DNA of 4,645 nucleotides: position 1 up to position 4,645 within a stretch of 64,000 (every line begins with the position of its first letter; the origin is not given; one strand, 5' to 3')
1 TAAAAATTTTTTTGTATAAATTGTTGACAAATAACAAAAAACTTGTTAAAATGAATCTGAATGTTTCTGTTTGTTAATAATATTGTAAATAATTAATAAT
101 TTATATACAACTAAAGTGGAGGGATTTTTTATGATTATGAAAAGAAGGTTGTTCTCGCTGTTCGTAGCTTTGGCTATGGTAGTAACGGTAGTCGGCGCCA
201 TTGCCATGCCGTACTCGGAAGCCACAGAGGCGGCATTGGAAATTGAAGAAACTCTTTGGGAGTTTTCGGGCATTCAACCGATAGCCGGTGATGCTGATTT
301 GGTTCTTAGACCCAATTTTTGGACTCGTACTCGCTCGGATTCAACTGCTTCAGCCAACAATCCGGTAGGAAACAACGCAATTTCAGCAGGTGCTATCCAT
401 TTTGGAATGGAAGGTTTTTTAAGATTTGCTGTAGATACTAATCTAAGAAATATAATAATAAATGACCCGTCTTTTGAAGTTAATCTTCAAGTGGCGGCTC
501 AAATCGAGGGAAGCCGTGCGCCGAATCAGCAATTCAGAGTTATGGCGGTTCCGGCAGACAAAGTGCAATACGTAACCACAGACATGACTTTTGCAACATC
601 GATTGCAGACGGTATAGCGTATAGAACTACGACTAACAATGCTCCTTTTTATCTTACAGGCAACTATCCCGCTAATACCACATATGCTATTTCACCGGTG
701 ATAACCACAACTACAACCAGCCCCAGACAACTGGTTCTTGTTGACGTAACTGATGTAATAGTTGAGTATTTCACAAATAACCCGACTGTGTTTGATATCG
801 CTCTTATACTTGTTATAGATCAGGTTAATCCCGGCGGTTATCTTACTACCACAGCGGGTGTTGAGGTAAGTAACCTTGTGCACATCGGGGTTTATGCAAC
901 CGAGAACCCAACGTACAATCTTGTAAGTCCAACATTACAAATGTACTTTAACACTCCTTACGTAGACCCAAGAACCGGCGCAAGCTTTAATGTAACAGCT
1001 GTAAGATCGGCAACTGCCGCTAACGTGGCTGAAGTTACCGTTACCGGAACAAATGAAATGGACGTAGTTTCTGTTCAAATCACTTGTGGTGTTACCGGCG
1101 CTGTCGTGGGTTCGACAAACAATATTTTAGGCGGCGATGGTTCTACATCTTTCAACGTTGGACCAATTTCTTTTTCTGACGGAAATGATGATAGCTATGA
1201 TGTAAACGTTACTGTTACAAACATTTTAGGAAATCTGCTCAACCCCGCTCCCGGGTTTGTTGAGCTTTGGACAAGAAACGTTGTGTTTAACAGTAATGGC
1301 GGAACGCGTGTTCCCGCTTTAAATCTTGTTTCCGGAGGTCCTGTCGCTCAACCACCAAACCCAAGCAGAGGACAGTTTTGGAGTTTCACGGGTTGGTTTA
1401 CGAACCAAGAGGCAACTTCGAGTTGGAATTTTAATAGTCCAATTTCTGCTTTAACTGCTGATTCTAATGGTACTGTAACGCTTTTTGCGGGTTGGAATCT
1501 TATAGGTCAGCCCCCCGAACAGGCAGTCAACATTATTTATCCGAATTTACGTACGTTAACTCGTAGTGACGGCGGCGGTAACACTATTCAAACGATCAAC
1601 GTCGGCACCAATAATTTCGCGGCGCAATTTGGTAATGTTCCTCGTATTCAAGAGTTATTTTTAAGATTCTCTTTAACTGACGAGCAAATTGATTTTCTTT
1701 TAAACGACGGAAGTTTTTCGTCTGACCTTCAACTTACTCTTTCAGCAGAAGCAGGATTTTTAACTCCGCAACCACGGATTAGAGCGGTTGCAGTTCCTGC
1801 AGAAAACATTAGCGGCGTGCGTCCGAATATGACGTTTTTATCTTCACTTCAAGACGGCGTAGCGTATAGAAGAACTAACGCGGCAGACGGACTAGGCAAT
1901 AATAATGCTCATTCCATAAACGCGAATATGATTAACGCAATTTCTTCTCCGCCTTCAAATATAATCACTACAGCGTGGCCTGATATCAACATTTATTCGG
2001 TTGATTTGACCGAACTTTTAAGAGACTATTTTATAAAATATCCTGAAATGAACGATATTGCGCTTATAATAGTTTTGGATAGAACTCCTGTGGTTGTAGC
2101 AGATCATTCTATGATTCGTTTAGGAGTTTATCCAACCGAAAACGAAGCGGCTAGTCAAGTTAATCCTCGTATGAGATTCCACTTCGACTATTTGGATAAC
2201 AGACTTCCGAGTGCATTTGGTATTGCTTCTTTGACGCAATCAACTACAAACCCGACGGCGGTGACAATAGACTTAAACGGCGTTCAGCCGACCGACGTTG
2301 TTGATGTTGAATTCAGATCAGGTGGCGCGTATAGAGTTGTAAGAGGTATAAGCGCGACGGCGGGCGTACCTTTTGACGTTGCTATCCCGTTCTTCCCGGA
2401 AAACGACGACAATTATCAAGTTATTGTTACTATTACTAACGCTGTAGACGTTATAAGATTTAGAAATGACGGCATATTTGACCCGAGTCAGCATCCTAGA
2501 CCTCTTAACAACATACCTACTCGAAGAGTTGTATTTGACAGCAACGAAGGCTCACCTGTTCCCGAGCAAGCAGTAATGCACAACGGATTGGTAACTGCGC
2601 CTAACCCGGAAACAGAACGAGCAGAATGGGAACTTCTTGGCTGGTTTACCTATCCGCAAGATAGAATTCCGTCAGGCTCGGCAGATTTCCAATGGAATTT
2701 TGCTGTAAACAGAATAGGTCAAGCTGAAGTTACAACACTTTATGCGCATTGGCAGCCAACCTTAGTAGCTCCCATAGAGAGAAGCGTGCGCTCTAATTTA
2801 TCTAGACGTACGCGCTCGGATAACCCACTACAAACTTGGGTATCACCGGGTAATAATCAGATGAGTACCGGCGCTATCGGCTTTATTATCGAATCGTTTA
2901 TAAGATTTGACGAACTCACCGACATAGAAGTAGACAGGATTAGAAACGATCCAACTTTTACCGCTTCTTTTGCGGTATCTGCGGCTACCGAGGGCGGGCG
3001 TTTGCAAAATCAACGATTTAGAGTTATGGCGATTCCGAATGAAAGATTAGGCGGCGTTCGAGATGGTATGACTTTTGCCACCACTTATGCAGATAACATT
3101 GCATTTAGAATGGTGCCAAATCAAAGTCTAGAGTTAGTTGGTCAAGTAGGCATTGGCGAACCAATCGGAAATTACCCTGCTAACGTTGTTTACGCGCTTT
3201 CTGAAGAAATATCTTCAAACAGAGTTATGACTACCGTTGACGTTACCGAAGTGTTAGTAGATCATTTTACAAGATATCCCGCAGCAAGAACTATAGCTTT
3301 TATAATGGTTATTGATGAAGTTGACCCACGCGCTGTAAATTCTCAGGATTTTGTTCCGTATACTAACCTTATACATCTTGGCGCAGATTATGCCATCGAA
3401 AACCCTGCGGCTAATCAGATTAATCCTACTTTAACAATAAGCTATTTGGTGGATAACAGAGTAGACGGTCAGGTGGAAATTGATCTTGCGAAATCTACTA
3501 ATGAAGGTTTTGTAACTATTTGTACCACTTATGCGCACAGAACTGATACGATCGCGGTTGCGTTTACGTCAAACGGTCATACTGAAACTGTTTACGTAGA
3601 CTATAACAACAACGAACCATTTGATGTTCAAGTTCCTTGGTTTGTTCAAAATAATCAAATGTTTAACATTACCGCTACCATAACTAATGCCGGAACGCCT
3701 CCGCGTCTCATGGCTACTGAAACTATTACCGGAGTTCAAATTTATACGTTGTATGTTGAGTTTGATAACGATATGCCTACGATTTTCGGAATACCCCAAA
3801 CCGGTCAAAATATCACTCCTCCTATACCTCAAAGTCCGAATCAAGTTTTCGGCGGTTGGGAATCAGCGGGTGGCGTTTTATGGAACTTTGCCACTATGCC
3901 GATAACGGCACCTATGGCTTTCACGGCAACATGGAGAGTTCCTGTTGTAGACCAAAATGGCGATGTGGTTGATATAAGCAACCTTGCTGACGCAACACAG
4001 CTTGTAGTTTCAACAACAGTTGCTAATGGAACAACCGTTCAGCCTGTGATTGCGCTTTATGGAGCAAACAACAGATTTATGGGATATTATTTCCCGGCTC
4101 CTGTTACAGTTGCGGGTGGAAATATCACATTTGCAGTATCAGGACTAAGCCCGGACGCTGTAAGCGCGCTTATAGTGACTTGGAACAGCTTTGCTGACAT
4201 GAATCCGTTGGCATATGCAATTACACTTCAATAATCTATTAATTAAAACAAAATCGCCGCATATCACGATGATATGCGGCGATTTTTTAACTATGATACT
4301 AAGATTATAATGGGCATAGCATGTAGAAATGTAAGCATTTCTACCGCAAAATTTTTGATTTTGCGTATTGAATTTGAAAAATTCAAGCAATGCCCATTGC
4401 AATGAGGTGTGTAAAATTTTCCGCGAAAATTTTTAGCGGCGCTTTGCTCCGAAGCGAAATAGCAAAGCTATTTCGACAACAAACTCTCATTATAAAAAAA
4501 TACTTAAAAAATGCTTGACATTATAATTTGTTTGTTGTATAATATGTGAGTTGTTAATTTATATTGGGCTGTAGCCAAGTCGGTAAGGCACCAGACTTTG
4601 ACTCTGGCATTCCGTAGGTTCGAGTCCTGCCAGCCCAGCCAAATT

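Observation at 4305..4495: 191-bp highly structured MITE-like repeat family (three copies) with compensatory stem substitutions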

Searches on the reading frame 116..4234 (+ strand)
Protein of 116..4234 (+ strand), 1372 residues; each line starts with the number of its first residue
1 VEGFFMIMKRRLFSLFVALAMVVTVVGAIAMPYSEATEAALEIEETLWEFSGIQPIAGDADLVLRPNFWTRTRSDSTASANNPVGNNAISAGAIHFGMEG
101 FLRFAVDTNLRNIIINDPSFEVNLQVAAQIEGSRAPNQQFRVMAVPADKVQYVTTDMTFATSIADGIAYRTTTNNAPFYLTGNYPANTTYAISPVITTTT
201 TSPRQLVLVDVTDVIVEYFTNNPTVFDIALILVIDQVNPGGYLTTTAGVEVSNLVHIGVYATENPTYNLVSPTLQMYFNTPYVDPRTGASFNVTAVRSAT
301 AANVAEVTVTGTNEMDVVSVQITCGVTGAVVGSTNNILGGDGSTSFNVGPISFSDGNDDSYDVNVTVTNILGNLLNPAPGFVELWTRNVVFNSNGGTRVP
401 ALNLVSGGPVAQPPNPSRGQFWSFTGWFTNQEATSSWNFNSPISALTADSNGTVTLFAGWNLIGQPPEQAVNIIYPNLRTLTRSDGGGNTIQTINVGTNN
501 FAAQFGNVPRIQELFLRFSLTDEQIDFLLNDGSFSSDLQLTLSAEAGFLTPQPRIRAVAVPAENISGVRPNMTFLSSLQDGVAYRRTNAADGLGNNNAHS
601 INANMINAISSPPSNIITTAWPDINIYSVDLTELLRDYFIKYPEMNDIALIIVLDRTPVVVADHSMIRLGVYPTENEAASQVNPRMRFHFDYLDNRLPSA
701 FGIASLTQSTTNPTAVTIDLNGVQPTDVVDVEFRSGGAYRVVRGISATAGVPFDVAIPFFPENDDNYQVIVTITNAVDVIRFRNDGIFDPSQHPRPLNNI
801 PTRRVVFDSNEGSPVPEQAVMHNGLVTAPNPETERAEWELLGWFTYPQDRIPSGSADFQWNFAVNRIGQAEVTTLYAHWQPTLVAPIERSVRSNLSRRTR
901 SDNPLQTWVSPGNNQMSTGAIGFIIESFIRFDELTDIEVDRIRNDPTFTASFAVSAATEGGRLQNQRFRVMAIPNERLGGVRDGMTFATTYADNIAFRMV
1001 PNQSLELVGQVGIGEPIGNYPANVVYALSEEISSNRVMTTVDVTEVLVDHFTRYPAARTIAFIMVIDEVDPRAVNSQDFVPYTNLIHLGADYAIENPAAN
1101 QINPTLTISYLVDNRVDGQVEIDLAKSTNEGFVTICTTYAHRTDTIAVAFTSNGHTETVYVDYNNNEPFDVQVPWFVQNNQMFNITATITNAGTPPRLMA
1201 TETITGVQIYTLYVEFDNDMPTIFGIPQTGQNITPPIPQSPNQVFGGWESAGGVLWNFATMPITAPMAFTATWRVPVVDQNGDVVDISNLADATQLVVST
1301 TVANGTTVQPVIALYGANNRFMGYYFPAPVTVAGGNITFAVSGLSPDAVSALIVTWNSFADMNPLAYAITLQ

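Call 17: search_protein_families(library=pfam, proteins=[window:116-4234:+])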
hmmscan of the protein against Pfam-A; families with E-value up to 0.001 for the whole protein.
window:116-4234:+ (1372 aa): 1 family
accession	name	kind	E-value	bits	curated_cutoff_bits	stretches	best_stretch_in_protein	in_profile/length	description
PF09479.16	Flg_new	-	9e-13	48.6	27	1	388-444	2-55/65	Listeria-Bacteroides repeat domain (List_Bact_rpt)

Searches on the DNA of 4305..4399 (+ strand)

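Call 72: build_rna_model(alignment_id=A3, structure=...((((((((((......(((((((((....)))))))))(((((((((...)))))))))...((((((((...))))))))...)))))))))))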
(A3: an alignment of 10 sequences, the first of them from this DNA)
Model R1 built from alignment A3 (10 sequences, 97 columns); structure: as given.
model positions 95; base pairs 36; branch points 2; effective number of sequences 0.8; information 0.602 bits per position. Calibrated on 0.2 Mb of random sequence (short: E-values are rough).
structure used (alignment columns):
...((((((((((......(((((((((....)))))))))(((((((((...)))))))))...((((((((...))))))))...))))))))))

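Call 74: search_with_rna_model(model_id=R1, sources=[window, L015, L016, L017, L018, L019, L020, L021, L022, L023, L024, L025, L026, L027, L028, L029, L030, L031, L032], max_evalue=1)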
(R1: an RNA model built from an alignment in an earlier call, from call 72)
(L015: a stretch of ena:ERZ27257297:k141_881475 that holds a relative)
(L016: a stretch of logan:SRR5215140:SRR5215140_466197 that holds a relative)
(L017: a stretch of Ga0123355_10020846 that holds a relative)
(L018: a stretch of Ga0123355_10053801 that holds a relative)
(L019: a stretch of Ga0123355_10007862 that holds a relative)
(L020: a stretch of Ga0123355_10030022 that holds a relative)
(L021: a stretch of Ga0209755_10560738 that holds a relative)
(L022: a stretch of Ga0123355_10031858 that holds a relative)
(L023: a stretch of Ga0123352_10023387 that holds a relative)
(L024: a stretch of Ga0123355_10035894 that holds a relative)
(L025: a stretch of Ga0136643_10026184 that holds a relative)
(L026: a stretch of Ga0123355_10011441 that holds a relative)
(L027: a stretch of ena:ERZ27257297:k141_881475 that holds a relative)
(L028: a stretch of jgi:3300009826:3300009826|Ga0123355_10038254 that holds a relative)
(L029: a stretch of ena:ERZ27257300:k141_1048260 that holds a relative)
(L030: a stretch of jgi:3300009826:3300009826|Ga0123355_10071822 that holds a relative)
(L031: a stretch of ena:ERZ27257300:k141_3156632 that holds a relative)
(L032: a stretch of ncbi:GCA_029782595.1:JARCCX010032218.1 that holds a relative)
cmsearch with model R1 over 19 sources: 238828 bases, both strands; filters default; matches with E-value up to 1: 28.
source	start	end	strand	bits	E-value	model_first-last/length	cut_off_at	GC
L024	6412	6506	+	117.3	8.8e-33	1-95/95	no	0.32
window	45378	45472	+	114.3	7.6e-32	1-95/95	no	0.31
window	4305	4399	+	112.2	3.4e-31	1-95/95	no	0.32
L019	11337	11431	-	109.9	1.8e-30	1-95/95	no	0.32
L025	1163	1257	-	109.1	3.2e-30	1-95/95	no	0.33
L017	7918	8012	-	108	6.6e-30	1-95/95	no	0.29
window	20324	20418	+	105.3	4.6e-29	1-95/95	no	0.33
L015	9757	9851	+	105.3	4.6e-29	1-95/95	no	0.33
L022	4993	5088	+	105.1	5.4e-29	1-95/95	no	0.32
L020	6280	6374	+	103.8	1.4e-28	1-95/95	no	0.32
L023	4609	4703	-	96.3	2.8e-26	1-95/95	no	0.32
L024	6415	6509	-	43.7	5.1e-10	1-95/95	no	0.33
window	45381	45475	-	42.4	1.3e-09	1-95/95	no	0.32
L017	7915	8009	+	38.4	2.2e-08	1-95/95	no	0.31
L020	6283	6377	-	37.6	4e-08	1-95/95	no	0.31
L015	9760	9854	-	35.5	1.8e-07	1-95/95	no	0.34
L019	11240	11336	+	33.6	6.5e-07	1-95/95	no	0.38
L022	4996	5091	-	33.5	7.4e-07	1-95/95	no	0.33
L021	673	746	-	29.4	1.4e-05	1-95/95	no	0.38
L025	1160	1254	+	28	3.7e-05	1-95/95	no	0.34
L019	11338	11424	+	27.4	5.7e-05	1-95/95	no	0.32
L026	8020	8091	-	27.1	6.9e-05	1-95/95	no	0.28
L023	4512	4608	+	26.7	9.2e-05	1-95/95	no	0.35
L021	576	672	+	26.2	0.00013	1-95/95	no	0.4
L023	4648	4734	+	21.8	0.0029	1-95/95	no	0.29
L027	19526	19579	+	18.6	0.03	1-95/95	no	0.33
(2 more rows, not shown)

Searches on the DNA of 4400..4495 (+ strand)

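Call 73: build_rna_model(alignment_id=A4, structure=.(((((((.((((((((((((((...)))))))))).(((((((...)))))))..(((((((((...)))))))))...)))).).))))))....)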
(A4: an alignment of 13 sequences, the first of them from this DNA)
Model R2 built from alignment A4 (13 sequences, 97 columns); structure: as given.
model positions 97; base pairs 37; branch points 2; effective number of sequences 0.72; information 0.591 bits per position. Calibrated on 0.2 Mb of random sequence (short: E-values are rough).
structure used (alignment columns):
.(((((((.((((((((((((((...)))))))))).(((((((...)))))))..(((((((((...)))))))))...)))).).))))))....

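Call 75: search_with_rna_model(model_id=R2, sources=[window, L015, L016, L017, L018, L019, L020, L021, L022, L023, L024, L025, L026, L027, L028, L029, L030, L031, L032], max_evalue=1)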
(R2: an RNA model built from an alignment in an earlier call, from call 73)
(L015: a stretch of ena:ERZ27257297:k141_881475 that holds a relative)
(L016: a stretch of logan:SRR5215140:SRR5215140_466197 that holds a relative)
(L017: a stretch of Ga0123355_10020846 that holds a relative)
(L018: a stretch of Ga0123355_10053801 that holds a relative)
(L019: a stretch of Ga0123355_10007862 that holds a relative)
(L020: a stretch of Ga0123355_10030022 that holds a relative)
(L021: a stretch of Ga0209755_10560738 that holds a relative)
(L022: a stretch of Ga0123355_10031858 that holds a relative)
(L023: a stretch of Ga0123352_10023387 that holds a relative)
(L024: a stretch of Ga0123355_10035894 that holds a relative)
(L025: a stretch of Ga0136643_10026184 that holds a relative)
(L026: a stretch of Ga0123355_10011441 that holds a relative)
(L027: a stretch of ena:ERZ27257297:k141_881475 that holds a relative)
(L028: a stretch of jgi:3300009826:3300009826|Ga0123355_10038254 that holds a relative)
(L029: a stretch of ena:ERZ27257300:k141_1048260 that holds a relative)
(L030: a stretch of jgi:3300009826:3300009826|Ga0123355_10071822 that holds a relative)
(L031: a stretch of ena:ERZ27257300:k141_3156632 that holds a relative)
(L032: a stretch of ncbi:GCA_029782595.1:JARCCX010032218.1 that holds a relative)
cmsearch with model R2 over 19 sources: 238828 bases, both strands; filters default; matches with E-value up to 1: 39.
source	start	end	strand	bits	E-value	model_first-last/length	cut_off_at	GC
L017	7821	7917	-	117.1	2.5e-29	1-97/97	no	0.39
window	45473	45569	+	115.6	6.6e-29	1-97/97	no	0.41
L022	5089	5185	+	115.6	6.6e-29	1-97/97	no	0.41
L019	11240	11336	-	114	1.8e-28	1-97/97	no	0.38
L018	4837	4933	-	112.8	3.8e-28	1-97/97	no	0.36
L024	6507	6603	+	111.9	6.7e-28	1-97/97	no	0.4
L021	576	672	-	111.8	7.5e-28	1-97/97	no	0.4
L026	4331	4427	-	110.5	1.6e-27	1-97/97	no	0.4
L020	6375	6470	+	106.7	2e-26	1-97/97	no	0.42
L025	1066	1162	-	106.2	2.7e-26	1-97/97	no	0.37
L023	4512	4608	-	103.4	1.6e-25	1-97/97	no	0.35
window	20419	20514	+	97.8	5.7e-24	1-97/97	no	0.39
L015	9852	9947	+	97.8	5.7e-24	1-97/97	no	0.39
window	4400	4495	+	89.6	1.1e-21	1-97/97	no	0.39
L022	5086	5182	-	51.3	5.3e-11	1-97/97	no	0.42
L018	4840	4936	+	49.3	1.9e-10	1-97/97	no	0.37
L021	579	675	+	42.7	1.4e-08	1-97/97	no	0.41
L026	4334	4430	+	40.8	4.5e-08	1-97/97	no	0.41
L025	1069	1165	+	38.2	2.4e-07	1-97/97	no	0.38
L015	9849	9941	-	36.4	7.7e-07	1-97/97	no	0.41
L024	6412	6506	-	36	9.7e-07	1-97/97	no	0.32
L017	7918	8012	+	35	1.8e-06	1-97/97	no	0.29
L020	6280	6374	-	33.9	3.8e-06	1-97/97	no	0.32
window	4305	4399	-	32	1.3e-05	1-97/97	no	0.32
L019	11337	11431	+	30.8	2.8e-05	1-97/97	no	0.32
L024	6521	6584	-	24.7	0.0014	14-77/97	no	0.44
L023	4609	4703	+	24.3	0.0018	1-97/97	no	0.32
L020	6394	6467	-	24.1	0.002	1-97/97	no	0.47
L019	11256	11315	+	24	0.0022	11-83/97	no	0.43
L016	1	29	+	21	0.015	69-97/97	5'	0.34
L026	12593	12660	+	19.7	0.034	1-97/97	no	0.34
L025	1166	1254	+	18.3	0.082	1-97/97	no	0.34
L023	4555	4594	+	17.8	0.11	38-77/97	no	0.35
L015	9757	9848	-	15.9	0.39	1-97/97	no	0.33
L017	7799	7882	+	14.8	0.79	1-97/97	no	0.49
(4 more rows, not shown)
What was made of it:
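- On REP/REPIN: The modules are 95 bp with 31-41% G+C and six different hairpins (calls 74, 75).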
